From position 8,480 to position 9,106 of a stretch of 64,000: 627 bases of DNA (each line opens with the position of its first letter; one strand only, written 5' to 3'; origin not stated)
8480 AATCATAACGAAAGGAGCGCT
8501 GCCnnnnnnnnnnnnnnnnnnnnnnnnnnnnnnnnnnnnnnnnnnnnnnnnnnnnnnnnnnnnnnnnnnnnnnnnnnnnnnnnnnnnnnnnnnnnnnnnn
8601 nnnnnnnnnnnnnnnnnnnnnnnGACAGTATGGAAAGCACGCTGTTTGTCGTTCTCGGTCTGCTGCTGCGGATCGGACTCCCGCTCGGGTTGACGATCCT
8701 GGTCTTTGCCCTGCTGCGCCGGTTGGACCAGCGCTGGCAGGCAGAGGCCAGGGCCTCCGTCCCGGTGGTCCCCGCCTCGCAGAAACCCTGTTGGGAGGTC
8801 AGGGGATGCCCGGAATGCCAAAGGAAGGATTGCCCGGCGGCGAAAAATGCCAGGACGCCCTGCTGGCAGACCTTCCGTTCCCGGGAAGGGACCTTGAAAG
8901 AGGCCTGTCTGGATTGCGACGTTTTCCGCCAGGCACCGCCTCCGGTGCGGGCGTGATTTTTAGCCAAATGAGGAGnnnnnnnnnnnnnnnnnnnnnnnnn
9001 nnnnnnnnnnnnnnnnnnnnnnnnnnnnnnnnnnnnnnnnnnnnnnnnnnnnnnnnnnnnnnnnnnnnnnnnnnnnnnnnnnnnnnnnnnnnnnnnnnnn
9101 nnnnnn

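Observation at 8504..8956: Tandem MESTL small membrane proteins heading the cytochrome operon; the second carries a seven-Cys two-CW domain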

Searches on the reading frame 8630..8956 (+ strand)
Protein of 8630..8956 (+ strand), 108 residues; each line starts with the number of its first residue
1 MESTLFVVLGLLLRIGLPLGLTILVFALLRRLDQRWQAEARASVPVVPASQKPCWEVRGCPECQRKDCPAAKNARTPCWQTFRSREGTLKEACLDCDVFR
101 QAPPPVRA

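Call 3: search_protein_families(library=ncbifam, proteins=[window:8630-8956:+], max_evalue=1)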
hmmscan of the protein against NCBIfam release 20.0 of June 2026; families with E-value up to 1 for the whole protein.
window:8630-8956:+ (108 aa): 0 families

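Call 4: search_protein_families(library=pfam, proteins=[window:8630-8956:+], max_evalue=1)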
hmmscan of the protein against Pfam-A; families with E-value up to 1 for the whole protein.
window:8630-8956:+ (108 aa): 0 families

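Call 5: find_homologous_proteins(query=window:8630-8953:+, max_evalue=0.01)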
Query window:8630-8953:+ (108 aa): 39 proteins with E <= 0.01 among 45 candidates.
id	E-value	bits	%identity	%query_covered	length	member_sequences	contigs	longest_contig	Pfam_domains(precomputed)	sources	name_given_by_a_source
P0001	4.8e-67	241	100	100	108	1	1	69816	-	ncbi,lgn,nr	ncbi:MAG: hypothetical protein JXB85_02385 [Anaerolineales bacterium]|nr:hypothetical protein [Anaer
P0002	3.1e-39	151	61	100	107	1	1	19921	-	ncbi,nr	ncbi:MAG: hypothetical protein HY781_08355 [Chloroflexi bacterium]|nr:hypothetical protein [Chlorofl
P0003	9.8e-39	150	64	100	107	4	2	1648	-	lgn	-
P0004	2.8e-38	148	61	100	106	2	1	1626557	-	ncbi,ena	-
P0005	4.2e-38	148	64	99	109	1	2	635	-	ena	-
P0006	1.3e-37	146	61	100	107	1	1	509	-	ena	-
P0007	1.4e-37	146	60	100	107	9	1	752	-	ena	-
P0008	5.4e-37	144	59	100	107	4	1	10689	-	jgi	jgi:hypothetical protein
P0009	8.7e-37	144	61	100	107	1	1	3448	-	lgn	-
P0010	1.0e-36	143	63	85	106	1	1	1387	-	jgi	jgi:hypothetical protein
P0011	2.2e-36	142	59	99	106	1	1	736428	-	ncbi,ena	-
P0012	2.3e-36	142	60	100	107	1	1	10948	-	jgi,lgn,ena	-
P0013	2.5e-36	142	63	84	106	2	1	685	-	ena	-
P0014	4.0e-36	141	59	98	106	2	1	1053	-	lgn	-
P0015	4.8e-36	141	59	100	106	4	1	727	-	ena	-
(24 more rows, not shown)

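Call 8: find_encoding_contigs(protein=P0004, flank=8000, max_places=3)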
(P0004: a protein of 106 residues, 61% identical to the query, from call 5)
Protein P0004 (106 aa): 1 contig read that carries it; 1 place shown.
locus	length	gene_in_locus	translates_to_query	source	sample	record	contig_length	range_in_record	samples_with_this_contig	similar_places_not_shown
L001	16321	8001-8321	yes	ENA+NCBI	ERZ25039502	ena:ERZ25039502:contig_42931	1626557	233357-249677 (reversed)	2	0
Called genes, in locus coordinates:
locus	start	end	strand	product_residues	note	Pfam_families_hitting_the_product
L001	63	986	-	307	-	PF13489:Methyltransf_23, PF01209:Ubie_methyltran (weak), PF08241:Methyltransf_11, PF08242:Methyltransf_12, PF13649:Methyltransf_25, PF13847:Methyltransf_31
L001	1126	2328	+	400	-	PF13439:Glyco_transf_4 (weak), PF13477:Glyco_trans_4_2 (faint), PF13579:Glyco_trans_4_4, PF13692:Glyco_trans_1_4, PF00534:Glycos_transf_1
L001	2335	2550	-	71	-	PF12732:YtxH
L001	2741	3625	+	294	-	PF02548:Pantoate_transf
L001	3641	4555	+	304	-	PF02558:ApbA, PF08546:ApbA_C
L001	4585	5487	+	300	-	PF13248:Zn_ribbon_3 (faint), PF13240:Zn_Ribbon_1 (weak)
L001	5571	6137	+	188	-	-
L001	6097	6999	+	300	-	PF07730:HisKA_3, PF13581:HATPase_c_2 (weak), PF02518:HATPase_c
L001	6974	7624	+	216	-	PF00072:Response_reg, PF00196:GerE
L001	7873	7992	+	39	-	-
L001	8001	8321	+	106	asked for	-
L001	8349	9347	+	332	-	PF14537:Cytochrom_c3_2 (faint), PF22113:Mtrc-MtrF_II-IV_dom (faint), PF02335:Cytochrom_C552 (faint), PF09699:Paired_CXXCH_1 (faint), PF14522:Cytochrome_C7 (faint), PF13435:Cytochrome_C554 (weak)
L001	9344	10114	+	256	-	PF00037:Fer4 (weak), PF12797:Fer4_2 (weak), PF13247:Fer4_11, PF12838:Fer4_7 (weak), PF00037:Fer4, PF12797:Fer4_2 (weak), PF12837:Fer4_6, PF12838:Fer4_7 (weak), +3 more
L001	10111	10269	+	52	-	-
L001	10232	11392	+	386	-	PF03916:NrfD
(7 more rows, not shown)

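Call 9: find_encoding_contigs(protein=P0011, flank=8000, max_places=3)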
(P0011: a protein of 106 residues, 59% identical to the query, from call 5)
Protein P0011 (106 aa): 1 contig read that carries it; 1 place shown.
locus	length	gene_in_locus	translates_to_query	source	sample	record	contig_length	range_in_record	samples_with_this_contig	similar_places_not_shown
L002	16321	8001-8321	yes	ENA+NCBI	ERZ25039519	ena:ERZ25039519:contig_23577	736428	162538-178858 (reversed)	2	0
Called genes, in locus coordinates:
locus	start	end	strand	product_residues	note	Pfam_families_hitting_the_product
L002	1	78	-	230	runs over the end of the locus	PF00005:ABC_tran, PF13304:AAA_21 (faint)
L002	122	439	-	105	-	PF00561:Abhydrolase_1 (weak), PF12697:Abhydrolase_6 (weak)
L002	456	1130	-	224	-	PF03551:PadR, PF10400:Vir_act_alpha_C (weak)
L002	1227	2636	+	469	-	PF13231:PMT_2 (weak)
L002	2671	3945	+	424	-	PF04851:ResIII, PF00270:DEAD, PF00271:Helicase_C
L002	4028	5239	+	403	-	PF01844:HNH, PF09369:MZB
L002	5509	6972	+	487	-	PF07730:HisKA_3, PF13581:HATPase_c_2 (weak), PF02518:HATPase_c (weak)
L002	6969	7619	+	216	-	PF00072:Response_reg, PF00196:GerE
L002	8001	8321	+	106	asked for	-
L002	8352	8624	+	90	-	-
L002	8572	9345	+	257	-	PF13435:Cytochrome_C554 (faint), PF14522:Cytochrome_C7 (faint), PF14537:Cytochrom_c3_2 (faint), PF09699:Paired_CXXCH_1 (weak), PF22113:Mtrc-MtrF_II-IV_dom, PF09699:Paired_CXXCH_1 (weak)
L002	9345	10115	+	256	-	PF13187:Fer4_9 (faint), PF00037:Fer4 (weak), PF12797:Fer4_2 (weak), PF13247:Fer4_11, PF00037:Fer4 (weak), PF12797:Fer4_2 (weak), PF12837:Fer4_6 (weak), PF12838:Fer4_7, +2 more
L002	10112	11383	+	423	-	PF03916:NrfD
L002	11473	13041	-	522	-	PF05598:DUF772, PF01609:DDE_Tnp_1, PF13751:DDE_Tnp_1_6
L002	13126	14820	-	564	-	PF03264:Cytochrom_NNT, PF14537:Cytochrom_c3_2 (faint), PF07635:PSCyt1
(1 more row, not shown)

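Call 12: search_protein_representatives(protein=window:8630-8953:+)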
Query: 108 residues. Proteins with E-value up to 0.001 (for the whole library): 323; up to 1e-10: 165; up to 1e-30: 1. The best 150 are listed.
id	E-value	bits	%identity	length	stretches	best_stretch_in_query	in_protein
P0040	1.5e-33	131.5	60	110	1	3-106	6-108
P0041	7.1e-28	113.2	52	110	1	3-105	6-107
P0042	1.6e-26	108.8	55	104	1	5-105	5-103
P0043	2.9e-26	108.0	49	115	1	2-107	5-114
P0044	7.9e-25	103.4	47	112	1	3-106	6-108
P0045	8.3e-25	103.3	52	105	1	5-106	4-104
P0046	1.1e-24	103.0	45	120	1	3-107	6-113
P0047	4.1e-24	101.1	53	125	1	7-104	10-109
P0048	4.2e-24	101.0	53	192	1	5-103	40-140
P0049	5.1e-24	100.8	49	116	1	2-106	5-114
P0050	8.7e-24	100.0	52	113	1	3-106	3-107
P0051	1.1e-23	99.6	45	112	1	2-106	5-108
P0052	1.3e-23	99.5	53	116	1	6-106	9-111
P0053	1.4e-23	99.4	46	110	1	2-106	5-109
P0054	3.6e-23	98.0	45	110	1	7-106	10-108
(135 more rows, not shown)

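Call 19: find_related_loci(query=A1, collection=genome_contigs, flank=8000)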
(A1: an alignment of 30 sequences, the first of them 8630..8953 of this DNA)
Query A1 (108 aa) in genome_contigs; peptide patterns used: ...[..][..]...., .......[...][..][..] (x = any residue, [..] = any of these).
215 stretches matched a pattern; 130 encode a relative of the query (tblastn E <= 1e-3); the best 80 are kept; 80 distinct loci.
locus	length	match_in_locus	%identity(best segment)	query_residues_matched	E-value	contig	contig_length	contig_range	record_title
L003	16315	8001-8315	60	1-107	3e-41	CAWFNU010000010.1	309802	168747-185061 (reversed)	MAG: uncultured Chloroflexia bacterium isolate MFD05942.bin.2.91 genome assembly, contig: contig_38466, whole genome sho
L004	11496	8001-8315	58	1-106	2e-40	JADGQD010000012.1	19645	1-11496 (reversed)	MAG: Anaerolineales bacterium isolate Chersky.4_57 contig-100_637, whole genome shotgun sequence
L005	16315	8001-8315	60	1-107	2e-40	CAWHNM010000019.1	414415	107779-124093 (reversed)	MAG: uncultured Chloroflexia bacterium isolate MFD02809.bin.2.91 genome assembly, contig: contig_74135, whole genome sho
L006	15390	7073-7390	59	1-108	1e-39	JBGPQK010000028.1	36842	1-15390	MAG: Anaerolineae bacterium isolate OBJ1_062018_150_34 k141_1370992_length_36842_cov_25.2323, whole genome shotgun seque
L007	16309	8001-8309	60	1-105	2e-38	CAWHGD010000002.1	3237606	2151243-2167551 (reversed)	MAG: uncultured Chloroflexia bacterium isolate MFD00709.bin.2.28 genome assembly, contig: contig_6930, whole genome shot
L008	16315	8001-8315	59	1-107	2e-38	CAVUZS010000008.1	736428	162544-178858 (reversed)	MAG: uncultured Chloroflexia bacterium isolate MFD04492.bin.2.97 genome assembly, contig: contig_23577, whole genome sho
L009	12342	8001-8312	58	1-106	3e-38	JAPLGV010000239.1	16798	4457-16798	MAG: Chloroflexota bacterium isolate LacPavin_0419_WC90_MAG_56_8 LacPavin_0419_WC90_scaffold_631432, whole genome shotgu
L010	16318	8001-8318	55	1-108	6e-38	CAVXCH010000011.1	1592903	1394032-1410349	MAG: uncultured Chloroflexia bacterium isolate MFD01299.bin.1.127 genome assembly, contig: contig_7752, whole genome sho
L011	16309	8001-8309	61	5-106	8e-38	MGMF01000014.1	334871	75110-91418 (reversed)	MAG: Chloroflexi bacterium GWB2_49_20 gwb2_scaffold_27, whole genome shotgun sequence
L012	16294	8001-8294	57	1-100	1e-37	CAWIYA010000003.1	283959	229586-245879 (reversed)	MAG: uncultured Chloroflexia bacterium isolate MFD05942.bin.1.108 genome assembly, contig: contig_33210, whole genome sh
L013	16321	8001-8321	55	1-108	2e-37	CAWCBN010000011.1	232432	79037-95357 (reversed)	MAG: uncultured Chloroflexia bacterium isolate MFD03899.bin.2.26 genome assembly, contig: contig_423, whole genome shotg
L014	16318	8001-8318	58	1-107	4e-37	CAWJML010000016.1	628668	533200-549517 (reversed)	MAG: uncultured Chloroflexia bacterium isolate MFD02809.bin.2.225 genome assembly, contig: contig_47071, whole genome sh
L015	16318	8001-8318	61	1-108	2e-36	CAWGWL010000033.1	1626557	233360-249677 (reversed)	MAG: uncultured Chloroflexia bacterium isolate MFD02809.bin.2.5 genome assembly, contig: contig_42931, whole genome shot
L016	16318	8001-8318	56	1-108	2e-36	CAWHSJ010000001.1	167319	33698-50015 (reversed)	MAG: uncultured Chloroflexia bacterium isolate MFD05942.bin.1.295 genome assembly, contig: contig_105031, whole genome s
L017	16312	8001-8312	62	3-106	2e-36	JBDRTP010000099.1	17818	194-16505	MAG: Chloroflexota bacterium isolate MEGAHIT-group-3.85 k141_16523, whole genome shotgun sequence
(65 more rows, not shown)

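Call 21: predict_structure(alignment_id=A2)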
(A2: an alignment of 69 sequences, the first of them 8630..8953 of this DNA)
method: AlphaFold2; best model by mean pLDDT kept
length: 108 residues; sequences in the alignment: 69
mean_pLDDT: 91.2   pTM: 0.52
mean pLDDT of the five models: 91.2, 90.6, 90.3, 89.4, 88.5
residues with pLDDT >= 90: 83; 70-90: 20; 50-70: 5; < 50: 0
segments of 3 or more residues with pLDDT < 50: none
pLDDT, mean of each block of 10 residues (from residue 1): 97 98 99 96 74 89 94 91 93 91 79
secondary structure, 60 per line:
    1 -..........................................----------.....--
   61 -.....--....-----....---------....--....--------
elements in order: H2-43 H54-58 H62-66 H69-72 H78-81 H91-94 H97-100

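Call 23: search_solved_structures(query=A2, max_evalue=10, show_alignments=3)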
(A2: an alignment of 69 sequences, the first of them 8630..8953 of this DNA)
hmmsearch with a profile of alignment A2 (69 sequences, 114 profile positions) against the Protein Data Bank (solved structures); distinct sequences matched with E-value up to 10: 0.

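Call 26: fold_search(model_id=the predicted structure, library=pdb)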
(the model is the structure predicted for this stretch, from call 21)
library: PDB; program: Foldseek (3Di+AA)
matches with E <= 10: 0; with E <= 0.001: 0
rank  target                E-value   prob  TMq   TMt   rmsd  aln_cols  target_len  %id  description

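Call 28: find_homologous_proteins(query=A3, max_evalue=0.001)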
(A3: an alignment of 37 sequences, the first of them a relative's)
Query A3 (37 sequences) (162 aa, profile of the alignment): 216 proteins with E <= 0.001 among 8000 candidates; the best 120 are listed.
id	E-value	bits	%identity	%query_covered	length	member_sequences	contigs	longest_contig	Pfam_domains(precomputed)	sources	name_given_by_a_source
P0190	2.6e-42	161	33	96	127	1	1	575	-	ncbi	-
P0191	9.0e-42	160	32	91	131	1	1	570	-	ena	-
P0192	7.5e-41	157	31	96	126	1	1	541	-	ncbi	-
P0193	8.8e-41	156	35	96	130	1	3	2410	-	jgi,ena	-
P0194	2.0e-40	155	29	97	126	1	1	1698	-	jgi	jgi:hypothetical protein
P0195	2.6e-40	155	34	91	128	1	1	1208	-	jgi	jgi:hypothetical protein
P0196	5.5e-40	154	37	91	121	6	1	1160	-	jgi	jgi:hypothetical protein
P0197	8.0e-40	153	36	93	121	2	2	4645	-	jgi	-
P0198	9.5e-40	153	28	94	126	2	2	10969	-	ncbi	-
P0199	1.4e-39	153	56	100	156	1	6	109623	-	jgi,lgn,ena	jgi:hypothetical protein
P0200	1.5e-39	152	38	96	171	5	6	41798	-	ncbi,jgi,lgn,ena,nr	ncbi:MAG: hypothetical protein K1X65_18800 [Caldilineales bacterium]|nr:hypothetical protein [Caldil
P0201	1.7e-39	152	32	93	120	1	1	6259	-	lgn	-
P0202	1.8e-39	152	38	96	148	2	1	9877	-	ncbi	-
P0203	2.7e-39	152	29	97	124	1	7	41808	-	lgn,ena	-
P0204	3.1e-39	151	29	94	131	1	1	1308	-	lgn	-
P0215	1.7e-38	149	49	99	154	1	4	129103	-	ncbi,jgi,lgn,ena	-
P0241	2.4e-37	145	50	100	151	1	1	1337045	-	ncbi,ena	-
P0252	6.6e-37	144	30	99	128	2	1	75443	-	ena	-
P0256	1.0e-36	143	33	99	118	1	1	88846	-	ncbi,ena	-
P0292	1.1e-35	140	32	97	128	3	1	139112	-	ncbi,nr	ncbi:MAG: hypothetical protein IPK16_10330 [Anaerolineales bacterium]|nr:hypothetical protein [Anaer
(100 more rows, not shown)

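Call 29: find_encoding_contigs(protein=P0241, flank=8000, max_places=2)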
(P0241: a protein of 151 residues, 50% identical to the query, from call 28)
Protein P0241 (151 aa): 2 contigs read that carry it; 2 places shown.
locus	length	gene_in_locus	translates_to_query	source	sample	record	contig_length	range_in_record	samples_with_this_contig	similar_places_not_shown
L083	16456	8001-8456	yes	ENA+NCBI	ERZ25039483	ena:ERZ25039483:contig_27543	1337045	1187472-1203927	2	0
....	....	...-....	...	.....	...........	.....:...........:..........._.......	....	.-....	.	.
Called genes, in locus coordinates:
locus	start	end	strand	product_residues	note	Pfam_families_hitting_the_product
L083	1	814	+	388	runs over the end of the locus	PF02771:Acyl-CoA_dh_N, PF02770:Acyl-CoA_dh_M, PF00441:Acyl-CoA_dh_1, PF08028:Acyl-CoA_dh_2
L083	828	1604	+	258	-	PF01012:ETF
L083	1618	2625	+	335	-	PF01012:ETF, PF00766:ETF_alpha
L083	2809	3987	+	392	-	PF00557:Peptidase_M24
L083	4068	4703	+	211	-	-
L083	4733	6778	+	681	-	PF01590:GAF, PF13185:GAF_2 (weak), PF13492:GAF_3 (faint), PF07730:HisKA_3, PF02518:HATPase_c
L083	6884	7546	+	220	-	PF00072:Response_reg, PF08281:Sigma70_r4_2 (weak), PF00196:GerE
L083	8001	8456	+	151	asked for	-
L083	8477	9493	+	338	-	PF09699:Paired_CXXCH_1 (faint), PF14522:Cytochrome_C7 (faint), PF22113:Mtrc-MtrF_II-IV_dom (faint), PF14537:Cytochrom_c3_2 (faint), PF13435:Cytochrome_C554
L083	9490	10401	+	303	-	PF00037:Fer4 (faint), PF12797:Fer4_2 (faint), PF12837:Fer4_6 (faint), PF13183:Fer4_8 (faint), PF13237:Fer4_10 (faint), PF14697:Fer4_21 (faint), PF13247:Fer4_11, PF12838:Fer4_7 (weak), +1 more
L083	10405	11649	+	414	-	PF03916:NrfD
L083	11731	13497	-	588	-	PF00485:PRK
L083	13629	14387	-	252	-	PF07796:DUF1638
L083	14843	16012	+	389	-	PF00561:Abhydrolase_1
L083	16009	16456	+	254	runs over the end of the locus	PF13489:Methyltransf_23, PF07021:MetW, PF13847:Methyltransf_31, PF08241:Methyltransf_11, PF08242:Methyltransf_12, PF13649:Methyltransf_25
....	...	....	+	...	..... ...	-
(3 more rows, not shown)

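Call 30: find_encoding_contigs(protein=P0292, flank=8000, max_places=2)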
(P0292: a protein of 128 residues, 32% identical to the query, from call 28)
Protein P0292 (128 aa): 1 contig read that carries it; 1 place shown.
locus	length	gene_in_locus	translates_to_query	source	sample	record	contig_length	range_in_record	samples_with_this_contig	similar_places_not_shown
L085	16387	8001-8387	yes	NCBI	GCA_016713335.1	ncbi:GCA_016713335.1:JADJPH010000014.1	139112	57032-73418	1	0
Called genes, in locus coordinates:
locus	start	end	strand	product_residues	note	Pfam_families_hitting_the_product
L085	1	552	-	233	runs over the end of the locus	PF01261:AP_endonuc_2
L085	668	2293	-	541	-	PF00118:Cpn60_TCP1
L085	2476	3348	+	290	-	-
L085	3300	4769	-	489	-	PF08239:SH3_3 (weak), PF26550:Tricorn_2nd (faint), PF26549:Tricorn_N, PF07676:PD40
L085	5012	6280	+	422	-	-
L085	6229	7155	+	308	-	PF07730:HisKA_3, PF13581:HATPase_c_2 (faint), PF02518:HATPase_c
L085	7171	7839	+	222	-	PF00072:Response_reg, PF04545:Sigma70_r4 (weak), PF00196:GerE, PF08281:Sigma70_r4_2 (weak)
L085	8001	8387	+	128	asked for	-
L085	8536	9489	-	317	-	PF02129:Peptidase_S15, PF12146:Hydrolase_4, PF00561:Abhydrolase_1, PF12697:Abhydrolase_6, PF00326:Peptidase_S9 (weak)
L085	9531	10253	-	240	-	PF08843:AbiEii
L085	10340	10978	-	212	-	-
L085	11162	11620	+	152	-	-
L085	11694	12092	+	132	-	-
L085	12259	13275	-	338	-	PF02424:ApbE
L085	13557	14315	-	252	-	PF05977:MFS_3, PF07690:MFS_1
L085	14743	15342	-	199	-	PF00117:GATase, PF07722:Peptidase_C26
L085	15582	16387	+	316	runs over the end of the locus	PF00248:Aldo_ket_red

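Call 31: find_encoding_contigs(protein=P0256, flank=8000, max_places=2)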
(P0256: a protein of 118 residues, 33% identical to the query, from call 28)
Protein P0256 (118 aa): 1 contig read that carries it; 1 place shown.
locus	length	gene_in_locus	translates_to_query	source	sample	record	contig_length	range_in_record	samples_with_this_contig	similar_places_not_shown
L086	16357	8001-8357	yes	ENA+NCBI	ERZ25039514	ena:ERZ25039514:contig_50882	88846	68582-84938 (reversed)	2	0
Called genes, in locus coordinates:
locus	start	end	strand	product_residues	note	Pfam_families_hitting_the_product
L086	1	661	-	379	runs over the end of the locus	-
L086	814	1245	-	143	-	PF13240:Zn_Ribbon_1, PF13248:Zn_ribbon_3 (faint)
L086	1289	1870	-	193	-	PF08534:Redoxin, PF00578:AhpC-TSA, PF00085:Thioredoxin, PF13098:Thioredoxin_2 (faint), PF13905:Thioredoxin_8 (weak)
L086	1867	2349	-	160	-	PF03918:CcmH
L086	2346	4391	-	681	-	PF01578:Cytochrom_C_asm, PF16327:CcmF_C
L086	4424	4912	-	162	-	PF03100:CcmE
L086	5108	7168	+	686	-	PF07730:HisKA_3, PF02518:HATPase_c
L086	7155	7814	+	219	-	PF00072:Response_reg, PF00196:GerE, PF04545:Sigma70_r4 (weak), PF08281:Sigma70_r4_2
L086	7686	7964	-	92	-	-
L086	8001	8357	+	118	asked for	-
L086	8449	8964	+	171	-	PF13435:Cytochrome_C554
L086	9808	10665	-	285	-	PF00078:RVT_1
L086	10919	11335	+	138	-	-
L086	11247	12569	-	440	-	PF03916:NrfD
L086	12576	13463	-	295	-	PF12797:Fer4_2 (faint), PF13237:Fer4_10 (faint), PF12837:Fer4_6 (faint), PF12838:Fer4_7, PF13247:Fer4_11, PF13187:Fer4_9 (weak)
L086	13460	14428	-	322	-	PF09699:Paired_CXXCH_1 (faint), PF14522:Cytochrome_C7 (faint), PF14537:Cytochrom_c3_2 (faint), PF13435:Cytochrome_C554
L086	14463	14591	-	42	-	-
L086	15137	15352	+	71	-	-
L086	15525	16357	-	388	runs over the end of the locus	PF01292:Ni_hydr_CYTB (weak), PF07635:PSCyt1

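Call 35: find_encoding_contigs(protein=P0215, flank=8000, max_places=2)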
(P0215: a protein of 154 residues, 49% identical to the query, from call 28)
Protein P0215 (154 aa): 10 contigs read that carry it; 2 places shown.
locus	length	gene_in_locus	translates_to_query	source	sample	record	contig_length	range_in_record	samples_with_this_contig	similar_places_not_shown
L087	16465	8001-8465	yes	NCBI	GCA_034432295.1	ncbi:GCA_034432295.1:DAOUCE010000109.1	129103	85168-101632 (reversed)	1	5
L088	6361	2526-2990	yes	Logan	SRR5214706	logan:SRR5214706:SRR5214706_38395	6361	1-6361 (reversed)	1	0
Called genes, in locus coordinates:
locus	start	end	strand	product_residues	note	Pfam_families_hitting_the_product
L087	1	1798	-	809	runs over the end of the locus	PF00270:DEAD, PF04851:ResIII (weak), PF00271:Helicase_C (weak), PF22982:WHD_HRQ1, PF09369:MZB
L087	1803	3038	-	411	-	PF07690:MFS_1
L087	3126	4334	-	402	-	PF07690:MFS_1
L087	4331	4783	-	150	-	PF04273:BLH_phosphatase (faint), PF22741:PTP-NADK (weak)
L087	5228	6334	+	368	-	PF00005:ABC_tran, PF17912:OB_MalK, PF08402:TOBE_2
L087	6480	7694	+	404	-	PF01266:DAO (weak), PF01494:FAD_binding_3, PF04820:Trp_halogenase (faint), PF05834:Lycopene_cycl (faint), PF13450:NAD_binding_8 (weak), PF22578:GGR_cat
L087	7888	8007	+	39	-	-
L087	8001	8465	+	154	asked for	-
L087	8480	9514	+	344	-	PF22113:Mtrc-MtrF_II-IV_dom (faint), PF09699:Paired_CXXCH_1 (faint), PF14522:Cytochrome_C7 (faint), PF14537:Cytochrom_c3_2 (faint), PF13435:Cytochrome_C554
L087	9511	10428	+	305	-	PF10518:TAT_signal (weak), PF00037:Fer4 (faint), PF12797:Fer4_2 (faint), PF13187:Fer4_9 (faint), PF13237:Fer4_10 (faint), PF13247:Fer4_11, PF12838:Fer4_7 (weak), PF12837:Fer4_6 (weak), +1 more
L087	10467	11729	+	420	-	PF03916:NrfD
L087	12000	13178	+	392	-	PF01306:LacY_symp, PF03825:Nuc_H_symport, PF07690:MFS_1, PF12832:MFS_1_like, PF07690:MFS_1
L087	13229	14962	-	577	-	PF00485:PRK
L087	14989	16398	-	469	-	PF00206:Lyase_1, PF10397:ADSL_C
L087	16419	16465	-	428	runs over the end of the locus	PF00709:Adenylsucc_synt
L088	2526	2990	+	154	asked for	-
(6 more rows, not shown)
